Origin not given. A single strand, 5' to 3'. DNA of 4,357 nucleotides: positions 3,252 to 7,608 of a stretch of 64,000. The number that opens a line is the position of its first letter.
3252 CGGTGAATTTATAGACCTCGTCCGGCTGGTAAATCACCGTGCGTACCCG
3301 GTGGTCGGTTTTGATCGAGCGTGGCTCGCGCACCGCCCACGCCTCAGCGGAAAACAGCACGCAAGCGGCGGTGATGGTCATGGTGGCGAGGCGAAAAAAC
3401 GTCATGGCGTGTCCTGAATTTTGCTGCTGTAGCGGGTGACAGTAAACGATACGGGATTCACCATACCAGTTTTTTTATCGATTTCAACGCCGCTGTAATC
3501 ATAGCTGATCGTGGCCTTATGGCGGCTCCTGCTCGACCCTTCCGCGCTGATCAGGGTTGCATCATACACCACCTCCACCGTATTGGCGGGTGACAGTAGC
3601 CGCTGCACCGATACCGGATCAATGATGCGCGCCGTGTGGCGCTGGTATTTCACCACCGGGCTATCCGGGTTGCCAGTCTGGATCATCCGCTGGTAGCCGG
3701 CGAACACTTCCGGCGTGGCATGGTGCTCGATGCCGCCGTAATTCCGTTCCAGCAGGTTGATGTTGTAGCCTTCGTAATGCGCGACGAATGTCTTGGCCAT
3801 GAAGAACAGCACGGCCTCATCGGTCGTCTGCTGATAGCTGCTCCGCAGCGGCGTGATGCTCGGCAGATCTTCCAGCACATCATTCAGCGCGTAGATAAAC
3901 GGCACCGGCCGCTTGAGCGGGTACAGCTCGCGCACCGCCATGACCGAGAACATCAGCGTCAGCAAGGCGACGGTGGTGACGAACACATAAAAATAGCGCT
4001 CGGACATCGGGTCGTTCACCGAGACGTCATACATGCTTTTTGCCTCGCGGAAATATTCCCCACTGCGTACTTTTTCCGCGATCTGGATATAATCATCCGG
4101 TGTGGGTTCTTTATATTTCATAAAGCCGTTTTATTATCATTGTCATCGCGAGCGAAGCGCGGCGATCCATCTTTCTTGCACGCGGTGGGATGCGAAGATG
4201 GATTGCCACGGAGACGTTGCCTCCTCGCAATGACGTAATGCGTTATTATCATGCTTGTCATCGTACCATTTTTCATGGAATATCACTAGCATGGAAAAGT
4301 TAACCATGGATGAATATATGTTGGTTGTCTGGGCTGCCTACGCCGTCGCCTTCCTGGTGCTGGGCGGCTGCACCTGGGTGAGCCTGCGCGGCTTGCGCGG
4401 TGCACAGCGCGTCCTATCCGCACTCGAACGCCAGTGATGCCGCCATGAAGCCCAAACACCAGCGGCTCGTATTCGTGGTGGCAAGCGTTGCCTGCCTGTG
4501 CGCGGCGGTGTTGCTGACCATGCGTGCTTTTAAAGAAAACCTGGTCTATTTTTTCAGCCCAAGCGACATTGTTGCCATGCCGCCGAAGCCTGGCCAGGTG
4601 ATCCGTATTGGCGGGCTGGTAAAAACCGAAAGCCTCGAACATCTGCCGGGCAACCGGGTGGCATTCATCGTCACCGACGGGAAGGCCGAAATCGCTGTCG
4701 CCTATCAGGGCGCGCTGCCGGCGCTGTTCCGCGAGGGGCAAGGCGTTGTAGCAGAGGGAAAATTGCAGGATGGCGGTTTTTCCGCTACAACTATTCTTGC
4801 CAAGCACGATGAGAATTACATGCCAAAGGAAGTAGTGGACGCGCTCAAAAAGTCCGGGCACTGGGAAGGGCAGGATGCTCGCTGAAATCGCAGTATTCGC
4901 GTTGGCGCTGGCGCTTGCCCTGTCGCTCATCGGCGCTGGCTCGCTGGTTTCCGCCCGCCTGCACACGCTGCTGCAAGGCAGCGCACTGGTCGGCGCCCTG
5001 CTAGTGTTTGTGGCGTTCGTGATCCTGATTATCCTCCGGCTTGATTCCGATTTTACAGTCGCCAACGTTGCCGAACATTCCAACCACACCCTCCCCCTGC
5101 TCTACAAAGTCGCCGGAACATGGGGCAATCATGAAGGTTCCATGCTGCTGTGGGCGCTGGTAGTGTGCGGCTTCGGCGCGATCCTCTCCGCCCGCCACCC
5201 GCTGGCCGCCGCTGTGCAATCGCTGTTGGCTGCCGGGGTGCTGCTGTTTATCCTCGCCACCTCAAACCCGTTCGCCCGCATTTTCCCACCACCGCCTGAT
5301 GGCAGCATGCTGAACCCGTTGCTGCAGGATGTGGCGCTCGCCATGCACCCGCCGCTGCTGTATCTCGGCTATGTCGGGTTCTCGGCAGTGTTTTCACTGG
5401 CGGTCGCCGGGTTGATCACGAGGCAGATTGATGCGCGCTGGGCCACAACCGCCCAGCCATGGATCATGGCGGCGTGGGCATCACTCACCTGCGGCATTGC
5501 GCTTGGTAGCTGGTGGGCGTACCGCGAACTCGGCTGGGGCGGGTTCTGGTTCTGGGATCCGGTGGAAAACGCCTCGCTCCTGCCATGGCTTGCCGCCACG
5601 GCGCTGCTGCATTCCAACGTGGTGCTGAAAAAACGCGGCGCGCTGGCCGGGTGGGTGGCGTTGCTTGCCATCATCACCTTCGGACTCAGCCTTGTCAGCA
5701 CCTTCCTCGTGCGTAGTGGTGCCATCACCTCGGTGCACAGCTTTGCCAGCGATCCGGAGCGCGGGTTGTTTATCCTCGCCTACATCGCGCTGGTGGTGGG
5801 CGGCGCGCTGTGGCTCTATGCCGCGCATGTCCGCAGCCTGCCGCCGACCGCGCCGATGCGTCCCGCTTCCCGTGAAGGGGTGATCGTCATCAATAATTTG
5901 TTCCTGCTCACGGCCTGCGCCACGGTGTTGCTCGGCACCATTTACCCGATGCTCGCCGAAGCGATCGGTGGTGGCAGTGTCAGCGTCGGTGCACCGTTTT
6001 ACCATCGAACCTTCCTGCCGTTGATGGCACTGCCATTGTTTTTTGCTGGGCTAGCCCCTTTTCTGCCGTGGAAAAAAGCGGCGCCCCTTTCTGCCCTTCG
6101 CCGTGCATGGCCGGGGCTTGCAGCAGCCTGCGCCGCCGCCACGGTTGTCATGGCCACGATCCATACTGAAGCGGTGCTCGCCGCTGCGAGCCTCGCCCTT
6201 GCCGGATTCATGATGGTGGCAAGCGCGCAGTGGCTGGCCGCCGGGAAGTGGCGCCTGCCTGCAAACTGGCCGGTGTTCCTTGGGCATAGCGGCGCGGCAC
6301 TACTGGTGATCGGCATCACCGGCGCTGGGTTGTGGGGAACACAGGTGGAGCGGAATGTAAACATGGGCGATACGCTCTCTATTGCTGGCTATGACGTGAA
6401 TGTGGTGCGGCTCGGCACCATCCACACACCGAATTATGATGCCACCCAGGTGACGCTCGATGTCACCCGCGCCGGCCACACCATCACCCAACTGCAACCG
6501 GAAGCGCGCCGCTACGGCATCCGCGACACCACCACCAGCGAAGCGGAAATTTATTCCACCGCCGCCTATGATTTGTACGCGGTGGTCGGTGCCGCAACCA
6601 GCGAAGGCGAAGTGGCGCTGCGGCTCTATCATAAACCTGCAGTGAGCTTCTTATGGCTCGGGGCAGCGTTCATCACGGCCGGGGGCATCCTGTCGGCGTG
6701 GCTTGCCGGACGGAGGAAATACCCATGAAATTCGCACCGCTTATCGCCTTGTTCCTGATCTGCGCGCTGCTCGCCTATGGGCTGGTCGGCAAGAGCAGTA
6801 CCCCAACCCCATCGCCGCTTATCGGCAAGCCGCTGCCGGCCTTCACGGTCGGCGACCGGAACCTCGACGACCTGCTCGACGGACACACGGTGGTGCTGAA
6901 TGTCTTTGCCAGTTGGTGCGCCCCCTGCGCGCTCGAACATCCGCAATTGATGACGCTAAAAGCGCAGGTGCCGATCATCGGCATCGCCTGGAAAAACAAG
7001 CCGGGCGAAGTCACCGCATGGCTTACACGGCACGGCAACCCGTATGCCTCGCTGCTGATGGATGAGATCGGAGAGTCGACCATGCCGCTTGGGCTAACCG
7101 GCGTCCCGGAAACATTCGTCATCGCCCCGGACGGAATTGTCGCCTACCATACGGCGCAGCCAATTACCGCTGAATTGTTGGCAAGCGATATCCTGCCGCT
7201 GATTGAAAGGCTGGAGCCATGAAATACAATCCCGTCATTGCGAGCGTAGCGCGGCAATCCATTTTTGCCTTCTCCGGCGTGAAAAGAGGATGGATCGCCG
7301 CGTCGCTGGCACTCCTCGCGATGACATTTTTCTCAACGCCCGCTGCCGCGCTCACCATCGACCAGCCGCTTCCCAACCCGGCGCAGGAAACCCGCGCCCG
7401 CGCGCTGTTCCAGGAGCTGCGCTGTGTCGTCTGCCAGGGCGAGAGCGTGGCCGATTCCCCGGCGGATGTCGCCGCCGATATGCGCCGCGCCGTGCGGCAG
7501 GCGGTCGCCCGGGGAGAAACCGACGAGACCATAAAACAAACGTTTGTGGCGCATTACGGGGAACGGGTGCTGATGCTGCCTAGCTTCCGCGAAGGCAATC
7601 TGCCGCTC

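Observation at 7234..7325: Palindromic repeat element is translated as the hydrophobic N-terminus of CcmH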

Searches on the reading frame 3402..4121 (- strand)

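Call 61: search_protein_families(library=pfam, proteins=[window:3402-4121:-])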
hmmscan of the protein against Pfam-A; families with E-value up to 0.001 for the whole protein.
window:3402-4121:- (239 aa): 1 family
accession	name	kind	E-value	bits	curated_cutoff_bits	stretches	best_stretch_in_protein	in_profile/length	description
PF04335.19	VirB8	-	1.4e-18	68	23.2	1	30-232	5-209/213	VirB8 protein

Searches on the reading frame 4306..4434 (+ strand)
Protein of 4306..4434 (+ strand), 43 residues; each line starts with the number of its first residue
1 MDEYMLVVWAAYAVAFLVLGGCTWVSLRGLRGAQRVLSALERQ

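Call 61: search_protein_families(library=pfam, proteins=[window:4306-4434:+])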
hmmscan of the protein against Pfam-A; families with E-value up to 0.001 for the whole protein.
window:4306-4434:+ (43 aa): 1 family
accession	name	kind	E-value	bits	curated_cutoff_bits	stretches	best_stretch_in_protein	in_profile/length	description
PF04995.19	CcmD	-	1.5e-07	31.8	25.6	1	8-43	7-42/44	Heme exporter protein D (CcmD)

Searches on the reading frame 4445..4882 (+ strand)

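Call 61: search_protein_families(library=pfam, proteins=[window:4445-4882:+])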
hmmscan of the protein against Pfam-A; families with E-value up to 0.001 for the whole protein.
window:4445-4882:+ (146 aa): 1 family
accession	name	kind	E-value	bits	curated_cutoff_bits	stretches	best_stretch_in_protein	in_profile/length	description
PF03100.22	CcmE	-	3e-32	111.3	24.6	1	34-128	2-99/99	CcmE domain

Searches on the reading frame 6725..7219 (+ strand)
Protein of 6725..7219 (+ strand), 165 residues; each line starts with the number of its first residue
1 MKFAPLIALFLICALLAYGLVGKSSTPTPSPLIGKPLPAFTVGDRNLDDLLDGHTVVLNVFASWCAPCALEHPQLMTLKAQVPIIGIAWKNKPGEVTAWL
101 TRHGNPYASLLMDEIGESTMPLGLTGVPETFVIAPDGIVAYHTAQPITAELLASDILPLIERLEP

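Call 61: search_protein_families(library=pfam, proteins=[window:6725-7219:+])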
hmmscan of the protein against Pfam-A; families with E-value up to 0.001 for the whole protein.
window:6725-7219:+ (165 aa): 2 families
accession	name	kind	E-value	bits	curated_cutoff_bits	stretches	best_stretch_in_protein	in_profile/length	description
PF08534.16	Redoxin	-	7.6e-13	48.9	26.6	1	34-146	3-135/148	Redoxin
PF00578.27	AhpC-TSA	-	4.5e-10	40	26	1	33-141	1-123/124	AhpC/TSA family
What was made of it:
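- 6725..7222 (+): ccmG (thioredoxin-like). Its stop codon ends 10 nt before the element. Pfam Redoxin/AhpC-TSA (call 61).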

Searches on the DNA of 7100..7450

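Call 75: search_rna_families(source=window, start=7100, end=7450, threshold=evalue, max_evalue=1)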
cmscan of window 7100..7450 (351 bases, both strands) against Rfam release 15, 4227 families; matches with E-value up to 1: 0.
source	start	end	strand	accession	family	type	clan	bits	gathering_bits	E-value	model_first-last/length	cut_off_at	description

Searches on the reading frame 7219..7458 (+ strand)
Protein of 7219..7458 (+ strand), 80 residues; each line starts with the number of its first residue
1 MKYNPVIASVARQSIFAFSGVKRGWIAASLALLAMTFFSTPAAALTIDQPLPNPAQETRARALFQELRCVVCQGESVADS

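Call 69: find_homologous_proteins(query=A5, max_evalue=0.001)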
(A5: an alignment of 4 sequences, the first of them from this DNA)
Query A5 (4 sequences) (80 aa, profile of the alignment): 398 proteins with E <= 0.001 among 2061 candidates; the best 120 are listed.
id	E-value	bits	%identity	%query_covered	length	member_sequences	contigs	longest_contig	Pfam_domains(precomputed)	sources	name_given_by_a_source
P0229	4.2e-17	80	68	70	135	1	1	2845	PF03918.20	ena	-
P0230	5.7e-16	76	73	51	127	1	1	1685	PF03918.20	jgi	-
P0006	7.2e-16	76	63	60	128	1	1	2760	PF03918.20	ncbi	-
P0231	1.1e-14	72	61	61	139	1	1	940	PF03918.20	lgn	-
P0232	1.7e-14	72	61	61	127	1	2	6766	PF03918.20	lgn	-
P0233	8.6e-14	69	63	44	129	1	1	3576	PF03918.20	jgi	jgi:cytochrome c-type biogenesis protein CcmH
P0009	9.7e-14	69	62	65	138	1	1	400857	PF03918.20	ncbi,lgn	-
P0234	1.1e-13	69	60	64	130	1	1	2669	PF03918.20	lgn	-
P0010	2.1e-13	68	58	60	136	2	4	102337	PF03918.20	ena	-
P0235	2.8e-13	68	69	53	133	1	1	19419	PF03918.20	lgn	-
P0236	2.9e-13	68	55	75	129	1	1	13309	PF03918.20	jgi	jgi:cytochrome c-type biogenesis protein CcmH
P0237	4.0e-13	67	76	41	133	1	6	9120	PF03918.20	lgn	-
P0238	5.6e-13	67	71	43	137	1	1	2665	PF03918.20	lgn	-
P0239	9.2e-13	66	74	49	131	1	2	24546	PF03918.20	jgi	jgi:cytochrome c-type biogenesis protein CcmH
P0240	9.4e-13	66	65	57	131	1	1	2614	PF03918.20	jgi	jgi:cytochrome c-type biogenesis protein CcmH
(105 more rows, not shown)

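Call 71: find_encoding_contigs(protein=P0229, flank=3000, max_places=2)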
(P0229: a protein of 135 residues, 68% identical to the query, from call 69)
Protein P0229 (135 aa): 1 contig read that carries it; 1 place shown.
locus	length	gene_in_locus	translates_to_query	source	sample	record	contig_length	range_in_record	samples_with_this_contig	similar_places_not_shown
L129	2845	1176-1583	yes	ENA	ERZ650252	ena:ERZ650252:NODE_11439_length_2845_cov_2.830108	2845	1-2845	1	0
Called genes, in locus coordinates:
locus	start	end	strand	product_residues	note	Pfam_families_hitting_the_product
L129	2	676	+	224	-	?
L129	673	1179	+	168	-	PF08534:Redoxin, PF00578:AhpC-TSA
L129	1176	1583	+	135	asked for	PF03918:CcmH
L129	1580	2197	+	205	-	PF14559:TPR_19 (faint), PF23914:TPR_CcmH_CycH, PF13432:TPR_16 (faint), PF13428:TPR_14 (faint)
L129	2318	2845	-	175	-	?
